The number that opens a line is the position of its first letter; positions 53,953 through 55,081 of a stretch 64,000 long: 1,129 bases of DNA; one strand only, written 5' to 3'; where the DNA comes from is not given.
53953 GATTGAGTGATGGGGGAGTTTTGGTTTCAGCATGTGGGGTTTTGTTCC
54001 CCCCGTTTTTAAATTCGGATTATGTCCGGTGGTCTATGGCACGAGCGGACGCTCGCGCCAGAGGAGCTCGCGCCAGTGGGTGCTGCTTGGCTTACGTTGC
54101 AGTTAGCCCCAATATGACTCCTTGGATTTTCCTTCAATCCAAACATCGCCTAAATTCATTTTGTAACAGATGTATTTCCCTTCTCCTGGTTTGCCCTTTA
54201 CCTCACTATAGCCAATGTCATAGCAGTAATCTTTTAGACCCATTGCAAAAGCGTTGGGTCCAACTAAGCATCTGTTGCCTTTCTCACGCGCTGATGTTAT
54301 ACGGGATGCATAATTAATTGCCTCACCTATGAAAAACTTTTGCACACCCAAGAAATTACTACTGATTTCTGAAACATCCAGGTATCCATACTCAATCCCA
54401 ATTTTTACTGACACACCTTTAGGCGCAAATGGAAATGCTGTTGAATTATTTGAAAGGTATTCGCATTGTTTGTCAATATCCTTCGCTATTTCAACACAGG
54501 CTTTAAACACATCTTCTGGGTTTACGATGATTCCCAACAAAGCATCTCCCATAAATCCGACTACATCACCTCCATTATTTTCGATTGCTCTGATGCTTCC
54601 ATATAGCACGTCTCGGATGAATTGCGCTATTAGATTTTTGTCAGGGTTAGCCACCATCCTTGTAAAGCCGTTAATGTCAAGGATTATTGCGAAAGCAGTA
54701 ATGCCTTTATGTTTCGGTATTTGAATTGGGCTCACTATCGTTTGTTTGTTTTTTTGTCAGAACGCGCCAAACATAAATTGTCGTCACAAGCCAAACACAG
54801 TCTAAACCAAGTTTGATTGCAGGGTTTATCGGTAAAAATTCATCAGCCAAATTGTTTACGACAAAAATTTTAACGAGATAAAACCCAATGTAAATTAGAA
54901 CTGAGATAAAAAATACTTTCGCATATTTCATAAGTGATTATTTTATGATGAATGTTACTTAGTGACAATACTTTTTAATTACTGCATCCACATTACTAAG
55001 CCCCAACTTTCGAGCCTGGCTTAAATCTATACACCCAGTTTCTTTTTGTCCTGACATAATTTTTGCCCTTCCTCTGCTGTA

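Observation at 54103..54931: Minimal stand-alone class III nucleotidyl cyclase whose GTG start is overlapped by a 74-aa two-TM ORF; an A7 tract marks the spot where one base fewer fuses them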

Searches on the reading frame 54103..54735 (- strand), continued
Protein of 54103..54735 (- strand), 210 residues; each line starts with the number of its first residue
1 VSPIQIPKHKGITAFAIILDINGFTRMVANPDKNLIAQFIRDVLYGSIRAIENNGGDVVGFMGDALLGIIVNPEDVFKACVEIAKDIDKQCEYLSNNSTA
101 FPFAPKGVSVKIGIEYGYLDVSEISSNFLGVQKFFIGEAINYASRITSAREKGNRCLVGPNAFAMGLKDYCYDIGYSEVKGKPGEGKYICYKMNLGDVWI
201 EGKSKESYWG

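Call 76: find_encoding_contigs(protein=P0012, flank=5000, max_places=2)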
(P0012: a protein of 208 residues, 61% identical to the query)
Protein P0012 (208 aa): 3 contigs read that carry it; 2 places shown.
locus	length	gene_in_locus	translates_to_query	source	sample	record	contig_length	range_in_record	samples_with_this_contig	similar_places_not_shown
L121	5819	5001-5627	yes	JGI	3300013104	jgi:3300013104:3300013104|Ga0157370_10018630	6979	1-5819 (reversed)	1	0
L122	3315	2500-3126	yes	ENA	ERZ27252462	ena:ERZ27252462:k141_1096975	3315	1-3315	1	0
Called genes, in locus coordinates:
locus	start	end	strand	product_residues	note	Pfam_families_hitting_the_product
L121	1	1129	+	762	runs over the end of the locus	?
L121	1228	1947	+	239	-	PF24838:8xMP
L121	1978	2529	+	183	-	-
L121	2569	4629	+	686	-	PF03235:GmrSD_N, PF07510:GmrSD_C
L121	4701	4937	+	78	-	-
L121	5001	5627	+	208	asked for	PF00211:Guanylate_cyc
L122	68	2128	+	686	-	PF03235:GmrSD_N, PF07510:GmrSD_C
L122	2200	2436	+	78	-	-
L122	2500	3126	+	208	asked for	PF00211:Guanylate_cyc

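Call 82: search_protein_families(library=ncbifam, proteins=[L004:1987-2664:+, L121:4701-4937:+], max_evalue=0.1)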
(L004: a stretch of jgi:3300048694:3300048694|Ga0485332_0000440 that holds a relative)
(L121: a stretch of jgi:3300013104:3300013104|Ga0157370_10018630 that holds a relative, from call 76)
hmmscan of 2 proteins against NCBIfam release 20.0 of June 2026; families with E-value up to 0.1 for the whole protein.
L004:1987-2664:+ (225 aa): 0 families

L121:4701-4937:+ (78 aa): 0 families

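Call 83: search_dna_similar(query=window:54103-54735:-, collection=phages, mode=protein, max_evalue=0.001, max_rows=10)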
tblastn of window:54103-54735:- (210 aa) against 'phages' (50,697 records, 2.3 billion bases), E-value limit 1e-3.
No match.

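Call 84: search_dna_similar(query=window:54103-54735:-, collection=plasmids, mode=protein, max_evalue=0.001, max_rows=15)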
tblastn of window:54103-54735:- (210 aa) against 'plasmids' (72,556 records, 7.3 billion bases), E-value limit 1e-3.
Records with a match: 16; places in all: 16; records where one place covers at least 80% of the query: 6.
Best place of each record, by identity: <60% 16.
By first word of the organism name: Sinorhizobium 7; Rhizobium 5; Ruegeria 2; Phyllobacterium 1; Candidatus 1.
By predicted mobility (MOB-suite, as given by PLSDB): non-mobilizable 10; conjugative 5; mobilizable 1.
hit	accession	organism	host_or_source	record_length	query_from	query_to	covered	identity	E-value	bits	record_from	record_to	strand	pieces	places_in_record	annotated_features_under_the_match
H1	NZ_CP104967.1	Phyllobacterium sp. A18/5-2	Vicia costata,cell culture,root nodule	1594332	17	191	83%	30.5%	2e-4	49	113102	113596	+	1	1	none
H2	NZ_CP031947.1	Ruegeria sp. AD91A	-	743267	12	184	82%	27.7%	2e-4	49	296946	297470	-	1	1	adenylate/guanylate cyclase domain-containing protein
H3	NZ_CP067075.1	Rhizobium sp. AB2/73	Phyla canescens,cell culture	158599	12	171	76%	29.3%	5e-6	54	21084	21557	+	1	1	adenylate/guanylate cyclase domain-containing protein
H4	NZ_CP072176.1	Rhizobium sp. AB2/73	Phyla canescens,cell culture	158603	12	171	76%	29.3%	5e-6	54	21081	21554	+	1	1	adenylate/guanylate cyclase domain-containing protein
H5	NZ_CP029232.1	Sinorhizobium fredii CCBAU 45436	Glycine max,cell culture,plant root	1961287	11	181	81%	26.7%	8e-4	47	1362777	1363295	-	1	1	record has no annotation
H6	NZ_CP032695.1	Rhizobium jaguaris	Calliandra grandiflora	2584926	20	185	79%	27.3%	7e-7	56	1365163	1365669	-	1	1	none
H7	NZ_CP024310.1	Sinorhizobium fredii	Phaseolus vulgaris,cell culture,plant ...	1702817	11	163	73%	28.5%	2e-4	49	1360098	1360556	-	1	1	record has no annotation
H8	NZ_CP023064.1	Sinorhizobium sp. CCBAU 05631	G.max,nodule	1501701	11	163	73%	28.5%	2e-4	49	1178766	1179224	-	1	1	record has no annotation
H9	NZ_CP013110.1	Sinorhizobium americanum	Vachellia farnesiana,cell culture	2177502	11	163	73%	28.5%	3e-4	48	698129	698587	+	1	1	record has no annotation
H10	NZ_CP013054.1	Sinorhizobium americanum CCGM7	Phaseolus vulgaris,root nodules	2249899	11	163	73%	28.5%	4e-4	48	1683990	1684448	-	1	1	none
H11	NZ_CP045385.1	Ruegeria sp. THAF33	pure culture,Surface of a polyethylene ...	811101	5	184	86%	24.1%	3e-4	49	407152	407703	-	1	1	adenylate/guanylate cyclase domain-containing protein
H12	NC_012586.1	Sinorhizobium fredii NGR234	-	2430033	11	163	73%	28.2%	7e-4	47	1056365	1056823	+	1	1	record has no annotation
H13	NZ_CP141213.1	Sinorhizobium meliloti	alfalfa,Isolate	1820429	13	184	82%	23.5%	7e-5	50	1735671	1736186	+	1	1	none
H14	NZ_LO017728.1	Candidatus Magnetococcus massalia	-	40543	17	192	84%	21.4%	4e-4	48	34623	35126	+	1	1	adenylate/guanylate cyclase domain-containing protein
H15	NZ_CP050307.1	Rhizobium lusitanum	Oxytropis pumilio,cell culture,root ...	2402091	49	158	52%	32.2%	1e-3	47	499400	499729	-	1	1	none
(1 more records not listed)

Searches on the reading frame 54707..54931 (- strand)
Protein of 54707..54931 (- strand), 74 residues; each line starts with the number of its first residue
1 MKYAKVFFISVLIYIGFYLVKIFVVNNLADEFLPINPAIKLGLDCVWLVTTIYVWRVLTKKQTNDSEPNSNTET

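Call 3: search_protein_families(library=pfam, proteins=[window:54707-54931:-], max_evalue=1)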
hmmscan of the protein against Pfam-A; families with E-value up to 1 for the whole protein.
window:54707-54931:- (74 aa): 2 families
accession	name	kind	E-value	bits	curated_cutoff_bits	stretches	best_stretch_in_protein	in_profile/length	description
PF23021.3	6TM_2nd_PGAP2IP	-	0.024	14.9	27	1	3-65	120-179/181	PGAP2IP, second transmembrane domain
PF08285.16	DPM3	-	0.071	13.8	25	1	5-65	9-68/90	Dolichol-phosphate mannosyltransferase subunit 3 (DPM3)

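Call 4: search_protein_families(library=padloc, proteins=[window:54707-54931:-], max_evalue=1)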
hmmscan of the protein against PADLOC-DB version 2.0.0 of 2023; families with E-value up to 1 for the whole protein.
window:54707-54931:- (74 aa): 0 families

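Call 5: search_protein_families(library=ncbifam, proteins=[window:54707-54931:-], max_evalue=1)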
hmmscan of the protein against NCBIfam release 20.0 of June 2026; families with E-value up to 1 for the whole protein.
window:54707-54931:- (74 aa): 0 families

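Call 21: find_homologous_proteins(query=window:54707-54931:-, max_evalue=10)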
Query window:54707-54931:- (74 aa): 3 proteins with E <= 10 among 3 candidates.
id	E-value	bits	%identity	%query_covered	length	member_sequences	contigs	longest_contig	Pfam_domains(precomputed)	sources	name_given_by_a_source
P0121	3.3e-42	159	100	100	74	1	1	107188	-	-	-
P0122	6.5e-28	113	73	100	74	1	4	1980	-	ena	-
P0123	8.1e-28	113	73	95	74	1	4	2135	-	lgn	-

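Call 26: find_encoding_contigs(protein=P0122, flank=5000, max_places=4)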
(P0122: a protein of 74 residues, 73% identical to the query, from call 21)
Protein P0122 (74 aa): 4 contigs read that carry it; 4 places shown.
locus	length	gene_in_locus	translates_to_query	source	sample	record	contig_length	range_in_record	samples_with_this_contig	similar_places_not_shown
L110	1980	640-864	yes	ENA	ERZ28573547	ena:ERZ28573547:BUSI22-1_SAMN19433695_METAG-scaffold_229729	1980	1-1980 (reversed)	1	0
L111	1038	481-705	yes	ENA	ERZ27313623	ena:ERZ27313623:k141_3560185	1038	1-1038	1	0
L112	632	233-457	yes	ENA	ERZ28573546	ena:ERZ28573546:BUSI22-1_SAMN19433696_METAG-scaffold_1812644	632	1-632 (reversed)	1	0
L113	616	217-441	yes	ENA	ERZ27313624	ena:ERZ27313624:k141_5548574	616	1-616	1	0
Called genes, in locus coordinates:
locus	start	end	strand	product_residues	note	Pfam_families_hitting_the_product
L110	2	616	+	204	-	?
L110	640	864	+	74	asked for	-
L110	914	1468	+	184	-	-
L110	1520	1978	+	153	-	PF01850:PIN (weak)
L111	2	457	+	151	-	?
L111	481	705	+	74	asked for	-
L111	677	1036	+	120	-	?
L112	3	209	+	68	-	?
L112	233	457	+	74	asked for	-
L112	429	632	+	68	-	?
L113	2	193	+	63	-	?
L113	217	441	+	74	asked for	-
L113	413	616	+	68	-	?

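Call 27: find_encoding_contigs(protein=P0123, flank=5000, max_places=4)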
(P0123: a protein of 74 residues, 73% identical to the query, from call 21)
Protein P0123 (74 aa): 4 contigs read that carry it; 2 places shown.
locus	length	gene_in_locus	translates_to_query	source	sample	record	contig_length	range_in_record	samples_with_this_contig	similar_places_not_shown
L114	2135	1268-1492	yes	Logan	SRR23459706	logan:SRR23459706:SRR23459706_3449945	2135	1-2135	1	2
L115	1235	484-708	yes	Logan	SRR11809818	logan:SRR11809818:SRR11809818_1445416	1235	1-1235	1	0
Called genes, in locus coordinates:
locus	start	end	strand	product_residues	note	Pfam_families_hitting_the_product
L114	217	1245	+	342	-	-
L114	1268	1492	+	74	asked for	-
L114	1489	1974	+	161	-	-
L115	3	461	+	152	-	?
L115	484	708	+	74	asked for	-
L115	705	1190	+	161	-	-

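Call 33: search_protein_families(library=pfam, proteins=[L114:1489-1974:+, L110:1520-1978:+], max_evalue=0.1)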
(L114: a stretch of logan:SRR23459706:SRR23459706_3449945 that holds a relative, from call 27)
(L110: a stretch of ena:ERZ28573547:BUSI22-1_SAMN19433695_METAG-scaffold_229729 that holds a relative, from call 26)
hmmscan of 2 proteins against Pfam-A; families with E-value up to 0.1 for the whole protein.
L114:1489-1974:+ (161 aa): 1 family
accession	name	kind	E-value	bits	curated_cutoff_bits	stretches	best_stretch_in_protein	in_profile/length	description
PF02925.21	gpD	-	0.0084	16.5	25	0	38-92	77-131/141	Bacteriophage scaffolding protein D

L110:1520-1978:+ (153 aa): 1 family
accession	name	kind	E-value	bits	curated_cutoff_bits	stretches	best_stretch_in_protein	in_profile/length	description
PF01850.27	PIN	-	1.1e-05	26.4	23.6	1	6-109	2-106/120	PIN domain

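Call 34: search_protein_families(library=padloc, proteins=[L114:1489-1974:+, L110:1520-1978:+], max_evalue=0.1)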
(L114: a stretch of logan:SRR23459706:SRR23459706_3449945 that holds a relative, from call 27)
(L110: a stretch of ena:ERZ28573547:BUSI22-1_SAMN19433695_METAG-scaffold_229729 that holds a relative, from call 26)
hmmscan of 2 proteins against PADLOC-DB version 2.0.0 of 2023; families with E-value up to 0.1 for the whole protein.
L114:1489-1974:+ (161 aa): 0 families

L110:1520-1978:+ (153 aa): 0 families

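Call 44: find_homologous_proteins(query=A4, max_evalue=10)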
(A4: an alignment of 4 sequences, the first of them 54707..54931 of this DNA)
Query A4 (4 sequences) (74 aa, profile of the alignment): 4 proteins with E <= 10 among 16 candidates.
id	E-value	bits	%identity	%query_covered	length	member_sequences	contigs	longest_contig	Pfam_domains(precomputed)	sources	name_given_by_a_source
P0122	2.7e-41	157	73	100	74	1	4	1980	-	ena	-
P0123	4.3e-41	156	73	95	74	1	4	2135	-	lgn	-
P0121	1.2e-40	155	100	100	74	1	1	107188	-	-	-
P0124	2.7e-34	134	63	86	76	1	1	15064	-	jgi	jgi:hypothetical protein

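Call 52: search_protein_representatives(alignment_id=A3)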
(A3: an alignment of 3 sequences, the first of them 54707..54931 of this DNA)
Query: 3 sequences, 74 profile positions. Proteins with E-value up to 0.001 (for the whole library): 3; up to 1e-10: 3; up to 1e-30: 1. The best 3 are listed.
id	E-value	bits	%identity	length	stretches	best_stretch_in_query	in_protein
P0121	2.2e-43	161.9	-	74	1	1-74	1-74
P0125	3.5e-21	90.8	-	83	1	1-66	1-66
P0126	4.9e-12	61.5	-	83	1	1-71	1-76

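Call 54: find_encoding_contigs(protein=P0125, flank=5000, max_places=4)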
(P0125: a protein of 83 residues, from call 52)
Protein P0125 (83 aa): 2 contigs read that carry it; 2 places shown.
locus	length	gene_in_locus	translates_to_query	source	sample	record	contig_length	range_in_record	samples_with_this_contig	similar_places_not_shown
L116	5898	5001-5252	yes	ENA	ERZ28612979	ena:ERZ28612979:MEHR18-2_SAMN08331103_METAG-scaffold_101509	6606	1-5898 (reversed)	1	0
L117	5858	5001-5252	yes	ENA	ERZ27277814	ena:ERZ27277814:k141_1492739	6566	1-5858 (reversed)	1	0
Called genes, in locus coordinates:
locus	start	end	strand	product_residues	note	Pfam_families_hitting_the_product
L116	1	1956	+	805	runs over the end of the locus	PF00089:Trypsin, PF13365:Trypsin_2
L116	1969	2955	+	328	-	-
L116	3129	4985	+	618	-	PF00089:Trypsin, PF13365:Trypsin_2, PF13414:TPR_11, PF13424:TPR_12, PF13432:TPR_16, PF00515:TPR_1, PF07719:TPR_2, PF13181:TPR_8, +35 more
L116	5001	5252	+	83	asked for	-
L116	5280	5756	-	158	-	-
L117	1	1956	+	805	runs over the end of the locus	PF00089:Trypsin, PF13365:Trypsin_2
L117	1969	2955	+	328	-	-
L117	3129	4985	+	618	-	PF00089:Trypsin, PF13365:Trypsin_2, PF13414:TPR_11, PF13424:TPR_12, PF13432:TPR_16, PF00515:TPR_1, PF07719:TPR_2, PF13181:TPR_8, +35 more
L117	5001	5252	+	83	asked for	-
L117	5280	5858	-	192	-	?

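Call 55: find_encoding_contigs(protein=P0126, flank=5000, max_places=4)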
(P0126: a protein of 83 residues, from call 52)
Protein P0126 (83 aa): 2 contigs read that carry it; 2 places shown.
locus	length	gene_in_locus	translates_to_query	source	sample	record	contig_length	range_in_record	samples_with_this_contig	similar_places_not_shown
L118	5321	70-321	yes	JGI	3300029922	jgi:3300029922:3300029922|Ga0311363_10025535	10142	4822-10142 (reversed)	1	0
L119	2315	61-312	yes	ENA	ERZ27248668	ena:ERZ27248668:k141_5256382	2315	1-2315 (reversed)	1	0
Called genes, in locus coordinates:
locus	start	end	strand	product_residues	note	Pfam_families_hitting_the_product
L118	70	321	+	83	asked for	-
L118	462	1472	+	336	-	PF20030:bpMoxR, PF07726:AAA_3, PF07728:AAA_5, PF17863:AAA_lid_2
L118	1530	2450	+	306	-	PF01882:DUF58, PF13519:VWA_2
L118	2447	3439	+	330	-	-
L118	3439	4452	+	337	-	PF01882:DUF58 (weak), PF06707:DUF1194 (weak), PF00092:VWA, PF13519:VWA_2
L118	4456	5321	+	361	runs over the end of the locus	PF00092:VWA, PF13519:VWA_2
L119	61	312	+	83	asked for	-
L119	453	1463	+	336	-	PF20030:bpMoxR, PF07726:AAA_3, PF07728:AAA_5, PF17863:AAA_lid_2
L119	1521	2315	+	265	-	?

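Call 71: search_protein_families(library=pfam, proteins=[L116:1969-2955:+, L116:5280-5756:-, L118:2447-3439:+, L116:3129-4985:+], max_evalue=0.001)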
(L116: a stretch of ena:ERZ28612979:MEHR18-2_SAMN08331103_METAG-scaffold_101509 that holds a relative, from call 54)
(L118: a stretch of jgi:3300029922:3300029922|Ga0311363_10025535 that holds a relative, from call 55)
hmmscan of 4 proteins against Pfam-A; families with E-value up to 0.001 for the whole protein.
L116:1969-2955:+ (328 aa): 0 families

L116:5280-5756:- (158 aa): 0 families

L118:2447-3439:+ (330 aa): 0 families

L116:3129-4985:+ (618 aa): 26 families (the best 25 are shown)
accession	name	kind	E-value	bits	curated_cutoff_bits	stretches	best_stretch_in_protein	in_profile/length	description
PF13414.12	TPR_11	-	5.2e-46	154.5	26.8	5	261-300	3-42/42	TPR repeat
PF00515.34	TPR_1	-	6.1e-41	137.1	27.8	4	252-284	1-33/34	Tetratricopeptide repeat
PF07719.23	TPR_2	-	1.3e-38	128.3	27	5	252-284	1-33/34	Tetratricopeptide repeat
PF13431.12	TPR_17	-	8.6e-35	116.5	24.4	5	274-303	1-30/34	Tetratricopeptide repeat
PF13181.12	TPR_8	-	6.8e-31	104.2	25.7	3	252-284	1-33/34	Tetratricopeptide repeat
PF13424.12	TPR_12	-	8.3e-29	100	30.1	3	286-349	3-74/77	Tetratricopeptide repeat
PF13365.12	Trypsin_2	-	1.3e-27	97.8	27.6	1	51-182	1-144/144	Trypsin-like peptidase domain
PF13176.12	TPR_7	-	2.6e-23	80.5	27.9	2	255-284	2-31/36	Tetratricopeptide repeat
PF13432.12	TPR_16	-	3.7e-23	82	32.7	3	228-284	7-63/65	Tetratricopeptide repeat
PF14559.12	TPR_19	-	7e-21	74.8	25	2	264-326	3-64/68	Tetratricopeptide repeat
PF13428.12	TPR_14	-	9e-18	63.4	23.5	0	254-293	3-42/44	Tetratricopeptide repeat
PF13374.12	TPR_10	-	2.3e-17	62.8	27.5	1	252-281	2-31/42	Tetratricopeptide repeat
PF13174.12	TPR_6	-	5e-16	58.6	26.3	0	258-284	6-32/33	Tetratricopeptide repeat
PF24575.1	TPR_Slam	-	1.3e-13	51.7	35.2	0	259-303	54-98/104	Surface lipoprotein assembly modifier, N-terminal TPR repeats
PF00089.32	Trypsin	-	1.6e-13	51.4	20.6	1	49-204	24-218/220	Trypsin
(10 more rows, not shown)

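Call 81: search_solved_structures(query=L114:1489-1974:+, max_evalue=10)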
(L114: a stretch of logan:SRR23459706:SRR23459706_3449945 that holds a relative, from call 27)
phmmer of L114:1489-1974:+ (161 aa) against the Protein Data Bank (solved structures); distinct sequences matched with E-value up to 10: 3.
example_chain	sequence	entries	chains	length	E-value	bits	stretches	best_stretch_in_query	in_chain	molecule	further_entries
1tx9_A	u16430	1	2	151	0.039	17.4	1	42-89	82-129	Scaffolding protein D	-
1al0_1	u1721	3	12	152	0.04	17.3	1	42-89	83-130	SCAFFOLDING PROTEIN GPD | PROTEIN (SCAFFOLDING PROTEIN GPD) | Scaffolding protein D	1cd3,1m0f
6ist_A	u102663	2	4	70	1.2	12.5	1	6-53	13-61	Lysin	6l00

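Call 82: search_protein_families(library=ncbifam, proteins=[L114:1489-1974:+], max_evalue=0.1)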
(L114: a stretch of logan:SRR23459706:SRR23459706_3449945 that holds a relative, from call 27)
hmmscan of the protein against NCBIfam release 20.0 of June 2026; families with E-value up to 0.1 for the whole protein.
L114:1489-1974:+ (161 aa): 0 families

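Call 91: predict_structure(alignment_id=A3)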
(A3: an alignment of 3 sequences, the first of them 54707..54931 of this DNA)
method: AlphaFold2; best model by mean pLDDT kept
length: 74 residues; sequences in the alignment: 3
mean_pLDDT: 65.3   pTM: 0.31
mean pLDDT of the five models: 65.3, 64.2, 63.5, 62.7, 62.6
residues with pLDDT >= 90: 0; 70-90: 33; 50-70: 32; < 50: 9
segments of 3 or more residues with pLDDT < 50: 71-74
pLDDT, mean of each block of 10 residues (from residue 1): 68 78 63 56 75 75 50 44
secondary structure, 60 per line:
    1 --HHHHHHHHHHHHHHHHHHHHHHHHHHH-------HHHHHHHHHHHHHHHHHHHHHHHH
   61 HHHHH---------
elements in order: H3-29 H37-65
